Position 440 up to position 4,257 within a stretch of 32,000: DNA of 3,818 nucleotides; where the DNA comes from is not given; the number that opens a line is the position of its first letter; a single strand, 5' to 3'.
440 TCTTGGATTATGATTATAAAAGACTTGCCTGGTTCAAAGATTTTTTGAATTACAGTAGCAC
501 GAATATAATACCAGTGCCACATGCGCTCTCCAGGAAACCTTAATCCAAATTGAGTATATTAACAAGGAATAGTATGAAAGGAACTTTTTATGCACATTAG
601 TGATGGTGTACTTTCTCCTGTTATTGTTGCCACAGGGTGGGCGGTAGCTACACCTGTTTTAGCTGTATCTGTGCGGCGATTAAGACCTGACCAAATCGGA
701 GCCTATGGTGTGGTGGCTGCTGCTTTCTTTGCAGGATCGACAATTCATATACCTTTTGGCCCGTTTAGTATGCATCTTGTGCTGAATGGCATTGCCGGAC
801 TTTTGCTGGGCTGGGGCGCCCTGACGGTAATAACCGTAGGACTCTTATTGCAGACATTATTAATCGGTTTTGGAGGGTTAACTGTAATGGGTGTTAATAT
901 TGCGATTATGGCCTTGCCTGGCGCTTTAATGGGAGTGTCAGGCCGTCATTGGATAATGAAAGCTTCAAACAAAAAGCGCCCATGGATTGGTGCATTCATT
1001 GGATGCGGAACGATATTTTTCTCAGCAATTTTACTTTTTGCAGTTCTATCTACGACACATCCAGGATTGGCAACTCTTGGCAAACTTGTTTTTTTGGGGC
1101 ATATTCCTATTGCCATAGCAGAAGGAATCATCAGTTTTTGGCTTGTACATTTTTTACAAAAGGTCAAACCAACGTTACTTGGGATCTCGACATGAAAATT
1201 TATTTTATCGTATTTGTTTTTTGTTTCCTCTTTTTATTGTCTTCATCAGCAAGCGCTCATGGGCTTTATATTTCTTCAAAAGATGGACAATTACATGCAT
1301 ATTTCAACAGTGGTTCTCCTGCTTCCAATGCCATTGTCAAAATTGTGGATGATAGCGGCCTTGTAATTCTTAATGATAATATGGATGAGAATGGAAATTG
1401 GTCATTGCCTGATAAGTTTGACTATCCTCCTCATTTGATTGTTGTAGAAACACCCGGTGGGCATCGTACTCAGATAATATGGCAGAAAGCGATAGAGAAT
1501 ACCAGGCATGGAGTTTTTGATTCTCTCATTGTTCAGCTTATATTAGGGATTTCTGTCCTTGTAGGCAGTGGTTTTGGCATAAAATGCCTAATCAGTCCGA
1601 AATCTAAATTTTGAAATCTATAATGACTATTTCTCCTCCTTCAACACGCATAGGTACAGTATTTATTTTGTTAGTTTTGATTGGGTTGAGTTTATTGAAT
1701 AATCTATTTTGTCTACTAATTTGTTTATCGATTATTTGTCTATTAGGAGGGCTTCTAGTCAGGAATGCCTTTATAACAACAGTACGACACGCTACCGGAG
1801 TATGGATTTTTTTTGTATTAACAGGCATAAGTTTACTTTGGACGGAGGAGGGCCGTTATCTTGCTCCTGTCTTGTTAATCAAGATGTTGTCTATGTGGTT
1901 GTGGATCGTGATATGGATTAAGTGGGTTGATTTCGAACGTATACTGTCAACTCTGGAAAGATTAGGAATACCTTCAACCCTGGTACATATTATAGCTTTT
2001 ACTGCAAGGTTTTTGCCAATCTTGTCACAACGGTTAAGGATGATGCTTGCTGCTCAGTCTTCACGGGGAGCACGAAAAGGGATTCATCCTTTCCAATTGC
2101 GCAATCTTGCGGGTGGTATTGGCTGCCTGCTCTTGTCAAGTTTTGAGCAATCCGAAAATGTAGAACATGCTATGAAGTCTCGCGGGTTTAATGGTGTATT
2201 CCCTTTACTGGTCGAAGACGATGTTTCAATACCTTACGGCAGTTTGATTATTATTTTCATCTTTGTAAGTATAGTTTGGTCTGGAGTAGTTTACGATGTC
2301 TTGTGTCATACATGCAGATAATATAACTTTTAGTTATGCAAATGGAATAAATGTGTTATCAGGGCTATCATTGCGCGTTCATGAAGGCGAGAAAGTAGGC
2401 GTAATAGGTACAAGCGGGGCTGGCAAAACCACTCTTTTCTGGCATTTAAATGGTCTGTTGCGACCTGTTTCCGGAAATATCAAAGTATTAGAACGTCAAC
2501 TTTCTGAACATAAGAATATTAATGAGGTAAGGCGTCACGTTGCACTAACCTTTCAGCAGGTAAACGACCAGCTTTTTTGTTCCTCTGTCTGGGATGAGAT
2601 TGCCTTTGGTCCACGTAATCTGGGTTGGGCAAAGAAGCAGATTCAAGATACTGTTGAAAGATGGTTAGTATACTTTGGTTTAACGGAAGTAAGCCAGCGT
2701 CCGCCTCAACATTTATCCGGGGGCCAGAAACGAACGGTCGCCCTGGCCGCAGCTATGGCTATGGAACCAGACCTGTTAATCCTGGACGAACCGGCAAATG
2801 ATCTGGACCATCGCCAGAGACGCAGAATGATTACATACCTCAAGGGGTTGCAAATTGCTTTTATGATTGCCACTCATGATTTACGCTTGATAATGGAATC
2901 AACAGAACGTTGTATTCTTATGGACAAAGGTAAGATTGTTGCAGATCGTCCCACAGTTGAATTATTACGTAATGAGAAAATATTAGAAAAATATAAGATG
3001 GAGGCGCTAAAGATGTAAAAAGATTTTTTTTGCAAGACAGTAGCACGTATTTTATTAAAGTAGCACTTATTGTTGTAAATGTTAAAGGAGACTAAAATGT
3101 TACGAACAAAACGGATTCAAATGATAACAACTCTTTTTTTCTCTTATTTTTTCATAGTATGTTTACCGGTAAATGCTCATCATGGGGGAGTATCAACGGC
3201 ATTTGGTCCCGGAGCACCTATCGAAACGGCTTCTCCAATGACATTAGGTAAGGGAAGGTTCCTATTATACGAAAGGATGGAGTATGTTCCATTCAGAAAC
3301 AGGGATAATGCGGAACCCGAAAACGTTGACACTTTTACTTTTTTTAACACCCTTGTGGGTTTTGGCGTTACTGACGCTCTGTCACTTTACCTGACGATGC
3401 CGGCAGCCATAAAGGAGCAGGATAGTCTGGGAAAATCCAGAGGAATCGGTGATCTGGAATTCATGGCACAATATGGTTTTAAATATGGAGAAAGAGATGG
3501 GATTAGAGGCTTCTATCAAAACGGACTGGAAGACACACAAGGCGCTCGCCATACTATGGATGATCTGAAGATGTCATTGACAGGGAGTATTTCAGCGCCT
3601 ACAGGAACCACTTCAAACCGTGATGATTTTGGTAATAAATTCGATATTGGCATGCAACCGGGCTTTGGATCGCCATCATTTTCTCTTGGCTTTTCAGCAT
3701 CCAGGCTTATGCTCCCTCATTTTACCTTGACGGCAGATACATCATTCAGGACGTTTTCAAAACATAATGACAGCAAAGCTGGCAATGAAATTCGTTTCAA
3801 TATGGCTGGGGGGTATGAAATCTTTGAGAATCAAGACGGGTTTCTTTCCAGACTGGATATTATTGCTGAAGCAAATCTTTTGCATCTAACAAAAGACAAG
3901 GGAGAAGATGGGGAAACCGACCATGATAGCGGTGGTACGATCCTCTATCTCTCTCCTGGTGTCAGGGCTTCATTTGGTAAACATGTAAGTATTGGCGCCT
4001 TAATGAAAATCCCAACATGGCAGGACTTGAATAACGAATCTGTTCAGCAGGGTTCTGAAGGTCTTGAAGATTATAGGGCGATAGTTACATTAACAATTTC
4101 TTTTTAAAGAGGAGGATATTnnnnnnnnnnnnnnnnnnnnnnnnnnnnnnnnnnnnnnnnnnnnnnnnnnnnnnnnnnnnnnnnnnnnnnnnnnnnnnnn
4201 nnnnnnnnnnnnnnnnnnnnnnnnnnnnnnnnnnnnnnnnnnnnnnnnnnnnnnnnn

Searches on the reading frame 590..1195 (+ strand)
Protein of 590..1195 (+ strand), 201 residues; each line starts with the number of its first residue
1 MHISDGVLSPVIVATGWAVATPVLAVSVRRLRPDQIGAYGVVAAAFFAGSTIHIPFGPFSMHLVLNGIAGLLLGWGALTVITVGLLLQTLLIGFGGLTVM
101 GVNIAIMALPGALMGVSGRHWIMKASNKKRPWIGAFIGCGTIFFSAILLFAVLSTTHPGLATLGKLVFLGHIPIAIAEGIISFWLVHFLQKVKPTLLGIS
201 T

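Call 61: search_protein_families(library=pfam, proteins=[window:590-1195:+], max_evalue=0.0001)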
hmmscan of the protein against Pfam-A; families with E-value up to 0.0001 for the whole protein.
window:590-1195:+ (201 aa): 1 family
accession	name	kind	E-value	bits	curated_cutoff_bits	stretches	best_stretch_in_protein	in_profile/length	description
PF01891.21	CbiM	-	7e-47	160.4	23.1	1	2-196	1-205/205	Cobalt uptake substrate-specific transmembrane region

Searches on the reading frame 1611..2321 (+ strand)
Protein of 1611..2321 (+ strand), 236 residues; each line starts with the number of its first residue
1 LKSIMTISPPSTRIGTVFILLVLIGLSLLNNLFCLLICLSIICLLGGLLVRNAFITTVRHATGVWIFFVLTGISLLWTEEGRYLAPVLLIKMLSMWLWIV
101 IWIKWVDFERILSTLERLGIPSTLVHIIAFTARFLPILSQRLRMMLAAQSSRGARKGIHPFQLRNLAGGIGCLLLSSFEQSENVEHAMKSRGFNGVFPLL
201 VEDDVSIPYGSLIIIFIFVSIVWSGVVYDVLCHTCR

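Call 61: search_protein_families(library=pfam, proteins=[window:1611-2321:+], max_evalue=0.0001)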
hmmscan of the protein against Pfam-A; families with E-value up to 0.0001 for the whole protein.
window:1611-2321:+ (236 aa): 1 family
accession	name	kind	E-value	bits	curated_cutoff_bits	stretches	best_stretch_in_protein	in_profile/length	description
PF02361.21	CbiQ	-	2.3e-19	70.4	25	1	11-195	31-210/216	Cobalt transport protein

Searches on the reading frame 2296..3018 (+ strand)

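Call 61: search_protein_families(library=pfam, proteins=[window:2296-3018:+], max_evalue=0.0001)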
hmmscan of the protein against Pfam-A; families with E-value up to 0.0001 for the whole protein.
window:2296-3018:+ (240 aa): 3 families
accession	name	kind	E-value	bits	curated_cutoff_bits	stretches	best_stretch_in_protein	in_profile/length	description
PF00005.33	ABC_tran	-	1.5e-30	107.1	25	1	21-168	1-137/137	ABC transporter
PF13304.12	AAA_21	-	2.3e-08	34.9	27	1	134-198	232-302/304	AAA domain, putative AbiEii toxin, Type IV TA system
PF02463.25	SMC_N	-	8.4e-07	29.1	40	1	36-206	29-208/220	RecF/RecN/SMC N terminal domain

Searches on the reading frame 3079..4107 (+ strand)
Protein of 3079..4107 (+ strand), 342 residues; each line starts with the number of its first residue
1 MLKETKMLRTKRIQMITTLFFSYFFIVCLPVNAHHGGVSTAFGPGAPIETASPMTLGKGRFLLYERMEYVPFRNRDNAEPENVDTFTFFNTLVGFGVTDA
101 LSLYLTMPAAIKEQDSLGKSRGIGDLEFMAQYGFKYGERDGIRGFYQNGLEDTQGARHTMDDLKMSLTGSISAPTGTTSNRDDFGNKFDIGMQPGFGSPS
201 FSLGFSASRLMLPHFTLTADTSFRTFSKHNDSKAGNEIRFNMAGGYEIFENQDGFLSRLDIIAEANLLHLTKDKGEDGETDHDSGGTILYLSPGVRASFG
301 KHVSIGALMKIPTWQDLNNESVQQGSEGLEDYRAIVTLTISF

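Call 61: search_protein_families(library=pfam, proteins=[window:3079-4107:+], max_evalue=0.0001)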
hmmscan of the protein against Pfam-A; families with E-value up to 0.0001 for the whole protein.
window:3079-4107:+ (342 aa): 1 family
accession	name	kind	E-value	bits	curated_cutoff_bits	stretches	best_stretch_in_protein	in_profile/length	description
PF13557.12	Phenol_MetA_deg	-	2.2e-07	31.6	22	1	117-307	64-219/242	Putative MetA-pathway of phenol degradation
